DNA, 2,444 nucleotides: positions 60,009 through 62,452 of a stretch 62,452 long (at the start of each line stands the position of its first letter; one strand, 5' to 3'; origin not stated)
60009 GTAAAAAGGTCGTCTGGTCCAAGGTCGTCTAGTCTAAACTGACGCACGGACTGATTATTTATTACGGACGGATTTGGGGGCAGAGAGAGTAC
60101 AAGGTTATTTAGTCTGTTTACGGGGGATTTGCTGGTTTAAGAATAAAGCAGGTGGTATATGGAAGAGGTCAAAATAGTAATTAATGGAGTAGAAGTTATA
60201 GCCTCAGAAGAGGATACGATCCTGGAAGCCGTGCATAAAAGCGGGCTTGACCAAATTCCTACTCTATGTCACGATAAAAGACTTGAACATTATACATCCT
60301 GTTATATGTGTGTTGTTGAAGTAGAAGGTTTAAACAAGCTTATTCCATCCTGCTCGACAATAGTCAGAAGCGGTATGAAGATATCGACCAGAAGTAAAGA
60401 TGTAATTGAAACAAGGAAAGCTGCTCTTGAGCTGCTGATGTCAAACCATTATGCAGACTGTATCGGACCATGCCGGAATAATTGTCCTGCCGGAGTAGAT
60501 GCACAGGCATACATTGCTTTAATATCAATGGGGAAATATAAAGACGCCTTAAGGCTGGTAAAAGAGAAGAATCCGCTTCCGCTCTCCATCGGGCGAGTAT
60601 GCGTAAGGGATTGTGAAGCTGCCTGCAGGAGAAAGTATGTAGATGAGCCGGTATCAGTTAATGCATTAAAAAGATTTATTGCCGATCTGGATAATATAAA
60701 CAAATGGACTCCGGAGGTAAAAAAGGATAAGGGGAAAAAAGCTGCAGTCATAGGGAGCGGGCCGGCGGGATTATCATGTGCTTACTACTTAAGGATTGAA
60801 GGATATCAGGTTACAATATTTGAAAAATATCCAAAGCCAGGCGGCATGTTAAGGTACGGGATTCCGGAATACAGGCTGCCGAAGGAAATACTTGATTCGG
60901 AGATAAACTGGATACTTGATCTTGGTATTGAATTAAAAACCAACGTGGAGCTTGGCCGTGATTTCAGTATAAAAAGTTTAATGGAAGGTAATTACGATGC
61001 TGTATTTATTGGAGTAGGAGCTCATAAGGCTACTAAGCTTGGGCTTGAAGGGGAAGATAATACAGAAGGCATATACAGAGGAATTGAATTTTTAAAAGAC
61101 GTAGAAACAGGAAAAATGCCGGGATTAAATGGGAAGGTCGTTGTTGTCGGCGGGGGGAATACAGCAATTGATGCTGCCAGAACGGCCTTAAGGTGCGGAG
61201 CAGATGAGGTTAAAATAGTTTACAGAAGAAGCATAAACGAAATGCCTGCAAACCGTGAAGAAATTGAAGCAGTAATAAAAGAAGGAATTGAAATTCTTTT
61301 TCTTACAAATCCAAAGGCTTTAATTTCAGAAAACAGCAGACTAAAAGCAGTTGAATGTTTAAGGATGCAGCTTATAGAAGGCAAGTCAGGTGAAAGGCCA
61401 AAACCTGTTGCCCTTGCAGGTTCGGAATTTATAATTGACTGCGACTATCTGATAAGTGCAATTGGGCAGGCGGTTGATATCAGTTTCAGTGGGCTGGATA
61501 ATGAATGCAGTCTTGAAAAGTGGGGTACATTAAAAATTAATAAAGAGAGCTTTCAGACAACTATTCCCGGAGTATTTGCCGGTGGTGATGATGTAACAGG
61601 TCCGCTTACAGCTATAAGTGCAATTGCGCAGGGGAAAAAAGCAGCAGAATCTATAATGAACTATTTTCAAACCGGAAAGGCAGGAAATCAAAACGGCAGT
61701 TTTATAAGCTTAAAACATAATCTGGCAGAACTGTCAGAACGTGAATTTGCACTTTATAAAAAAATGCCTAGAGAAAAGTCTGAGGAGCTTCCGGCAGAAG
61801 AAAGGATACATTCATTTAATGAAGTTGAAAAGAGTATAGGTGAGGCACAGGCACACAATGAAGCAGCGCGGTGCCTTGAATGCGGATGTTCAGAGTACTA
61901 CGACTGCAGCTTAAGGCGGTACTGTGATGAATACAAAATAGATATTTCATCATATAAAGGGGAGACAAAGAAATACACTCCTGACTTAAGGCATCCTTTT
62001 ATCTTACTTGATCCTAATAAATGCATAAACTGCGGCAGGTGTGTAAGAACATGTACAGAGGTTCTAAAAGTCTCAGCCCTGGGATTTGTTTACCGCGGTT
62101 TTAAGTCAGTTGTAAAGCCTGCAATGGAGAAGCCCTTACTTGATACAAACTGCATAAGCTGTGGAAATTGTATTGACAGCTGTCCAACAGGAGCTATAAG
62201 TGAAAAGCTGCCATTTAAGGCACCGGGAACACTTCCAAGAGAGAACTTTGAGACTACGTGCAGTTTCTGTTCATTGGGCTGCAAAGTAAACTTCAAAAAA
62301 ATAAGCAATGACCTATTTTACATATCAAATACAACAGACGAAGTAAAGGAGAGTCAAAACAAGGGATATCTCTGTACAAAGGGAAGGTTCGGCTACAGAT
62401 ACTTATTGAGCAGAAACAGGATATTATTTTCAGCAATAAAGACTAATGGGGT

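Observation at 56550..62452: Sigma-54-headed operon with a REC-RAM regulator, NuoE-like and NuoF-like subunits and a 2Fe2S/GltD/molybdopterin triple fusion: candidate undescribed NADH- plus NADPH-linked bifurcating-type oxidoreductase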

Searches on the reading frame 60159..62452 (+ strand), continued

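Call 9: search_solved_structures(query=window:60159-62452:+, max_evalue=1e-10, show_alignments=1)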
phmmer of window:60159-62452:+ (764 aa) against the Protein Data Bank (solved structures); distinct sequences matched with E-value up to 1e-10: 78 (the best 60 are shown).
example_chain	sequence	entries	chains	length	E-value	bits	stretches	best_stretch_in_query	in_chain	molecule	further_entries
9bov_A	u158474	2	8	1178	1.1e-209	701.7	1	3-764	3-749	Molybdopterin oxidoreductase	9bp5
8oh5_C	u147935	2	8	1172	4e-194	650.1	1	1-764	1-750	Formate dehydrogenase-O, major subunit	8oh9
9n5u_A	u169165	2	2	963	3.9e-185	620.5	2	2-507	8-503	NfnA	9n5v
4ylf_B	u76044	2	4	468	1.4e-91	311.1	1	103-505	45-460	Dihydropyrimidine dehydrogenase subunit A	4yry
5jca_L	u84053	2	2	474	1e-81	278.5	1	103-504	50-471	NADH-dependent Ferredoxin:NADP Oxidoreductase (NfnI) subunit alpha | NADH-dependent Ferredoxin:NADP Oxidoreductase subunit alpha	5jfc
5vj7_A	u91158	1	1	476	6.1e-79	269.3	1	103-504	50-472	Oxidoreductase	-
6s6s_G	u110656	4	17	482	2.8e-60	207.6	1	105-504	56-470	Glutamate synthase [NADPH] small chain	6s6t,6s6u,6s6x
2vdc_G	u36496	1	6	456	1.1e-59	205.7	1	95-504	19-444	GLUTAMATE SYNTHASE [NADPH] SMALL CHAIN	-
1gt8_A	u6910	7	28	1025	8.3e-52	179.6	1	99-506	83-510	DIHYDROPYRIMIDINE DEHYDROGENASE | Dihydropyrimidine dehydrogenase [NADP(+)]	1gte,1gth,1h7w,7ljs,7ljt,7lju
7m31_A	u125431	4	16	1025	8.3e-52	179.6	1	99-506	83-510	Dihydropyrimidine dehydrogenase [NADP(+)]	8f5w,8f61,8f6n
1h7x_A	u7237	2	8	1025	8.3e-52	179.6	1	99-506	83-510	DIHYDROPYRIMIDINE DEHYDROGENASE | Dihydropyrimidine dehydrogenase [NADP(+)]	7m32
7mfm_I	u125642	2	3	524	2.1e-44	155.1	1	107-504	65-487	Glutamate synthase (NADPH) small chain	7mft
8a6t_A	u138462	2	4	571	8.4e-41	143.2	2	573-685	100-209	Electron bifurcating hydrogenase subunit HydA1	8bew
6tg9_A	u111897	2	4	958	3.2e-40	141.3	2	601-760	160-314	Formate dehydrogenase subunit alpha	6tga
9wxb_B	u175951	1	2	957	6.4e-40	140.3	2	606-760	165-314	Formate dehydrogenase alpha subunit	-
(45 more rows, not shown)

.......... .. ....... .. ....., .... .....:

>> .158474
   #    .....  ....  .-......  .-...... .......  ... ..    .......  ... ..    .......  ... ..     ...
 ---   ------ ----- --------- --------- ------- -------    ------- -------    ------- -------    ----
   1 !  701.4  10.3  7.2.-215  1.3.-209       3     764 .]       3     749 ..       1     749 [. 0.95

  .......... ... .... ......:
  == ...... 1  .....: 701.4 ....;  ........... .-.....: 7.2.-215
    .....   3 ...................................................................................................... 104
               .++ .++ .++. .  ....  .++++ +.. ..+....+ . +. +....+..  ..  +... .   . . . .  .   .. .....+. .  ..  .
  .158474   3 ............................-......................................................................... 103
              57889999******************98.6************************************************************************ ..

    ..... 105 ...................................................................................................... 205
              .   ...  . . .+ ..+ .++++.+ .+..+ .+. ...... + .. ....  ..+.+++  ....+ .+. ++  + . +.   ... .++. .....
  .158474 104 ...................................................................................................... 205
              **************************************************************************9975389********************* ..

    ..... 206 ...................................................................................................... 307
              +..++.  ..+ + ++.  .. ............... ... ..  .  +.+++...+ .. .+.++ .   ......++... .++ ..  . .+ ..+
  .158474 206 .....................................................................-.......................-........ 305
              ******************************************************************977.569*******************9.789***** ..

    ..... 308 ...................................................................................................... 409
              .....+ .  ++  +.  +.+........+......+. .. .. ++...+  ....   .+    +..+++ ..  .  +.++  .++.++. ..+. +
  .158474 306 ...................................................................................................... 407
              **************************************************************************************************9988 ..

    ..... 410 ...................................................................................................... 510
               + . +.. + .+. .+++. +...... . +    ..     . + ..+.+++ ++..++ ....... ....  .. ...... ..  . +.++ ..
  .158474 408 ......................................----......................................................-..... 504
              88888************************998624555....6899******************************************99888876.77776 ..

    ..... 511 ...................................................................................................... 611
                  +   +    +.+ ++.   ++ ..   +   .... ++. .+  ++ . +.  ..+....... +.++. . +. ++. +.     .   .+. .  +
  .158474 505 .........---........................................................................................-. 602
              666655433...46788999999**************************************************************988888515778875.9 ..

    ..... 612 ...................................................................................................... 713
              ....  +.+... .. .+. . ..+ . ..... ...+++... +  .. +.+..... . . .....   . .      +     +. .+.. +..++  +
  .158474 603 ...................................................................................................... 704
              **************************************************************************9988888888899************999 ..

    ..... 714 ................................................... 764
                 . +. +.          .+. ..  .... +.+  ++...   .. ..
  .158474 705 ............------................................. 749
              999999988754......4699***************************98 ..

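Call 10: search_solved_structures(query=P0002, max_evalue=1e-10)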
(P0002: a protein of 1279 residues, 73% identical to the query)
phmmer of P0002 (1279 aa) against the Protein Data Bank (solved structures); distinct sequences matched with E-value up to 1e-10: 104 (the best 60 are shown).
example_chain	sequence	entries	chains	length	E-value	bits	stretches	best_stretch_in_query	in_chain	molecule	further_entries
9bov_A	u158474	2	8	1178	2.8e-259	866.3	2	26-1060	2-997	Molybdopterin oxidoreductase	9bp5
8oh5_C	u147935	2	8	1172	8.8e-226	755.4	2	25-1060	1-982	Formate dehydrogenase-O, major subunit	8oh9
9n5u_A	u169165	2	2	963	1.7e-191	641.8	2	21-527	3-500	NfnA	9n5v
4ylf_B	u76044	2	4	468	4.8e-87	295.8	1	127-527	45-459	Dihydropyrimidine dehydrogenase subunit A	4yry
9wxb_B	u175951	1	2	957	1.4e-86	294.3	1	632-1221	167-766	Formate dehydrogenase alpha subunit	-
9gzq_A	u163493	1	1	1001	3.1e-86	293.1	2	721-1219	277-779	Probable oxidoreductase YjgC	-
8rqz_C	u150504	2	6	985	4.1e-86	292.7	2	721-1219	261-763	Probable oxidoreductase YjgC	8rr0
6tg9_A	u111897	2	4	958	4.5e-86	292.6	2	629-1213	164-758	Formate dehydrogenase subunit alpha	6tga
5jca_L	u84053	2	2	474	6.8e-78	265.5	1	127-527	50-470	NADH-dependent Ferredoxin:NADP Oxidoreductase (NfnI) subunit alpha | NADH-dependent Ferredoxin:NADP Oxidoreductase subunit alpha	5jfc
5vj7_A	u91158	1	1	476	6e-73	249.1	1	127-527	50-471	Oxidoreductase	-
7vw6_A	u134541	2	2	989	2e-70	240.7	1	627-1210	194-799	Formate dehydrogenase | Tungsten-containing formate dehydrogenase alpha subunit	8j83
7e5z_A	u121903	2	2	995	2.1e-70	240.7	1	627-1210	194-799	Formate dehydrogenase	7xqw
7qv7_S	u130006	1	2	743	8.7e-65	222.1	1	718-1214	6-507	Hydrogen dependent carbon dioxide reductase subunit FdhF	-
9t1s_L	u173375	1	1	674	1.1e-61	211.7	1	720-1215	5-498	formate dehydrogenase (coenzyme F420)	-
1aa6_A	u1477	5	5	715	1.5e-56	194.8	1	720-1215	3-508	FORMATE DEHYDROGENASE H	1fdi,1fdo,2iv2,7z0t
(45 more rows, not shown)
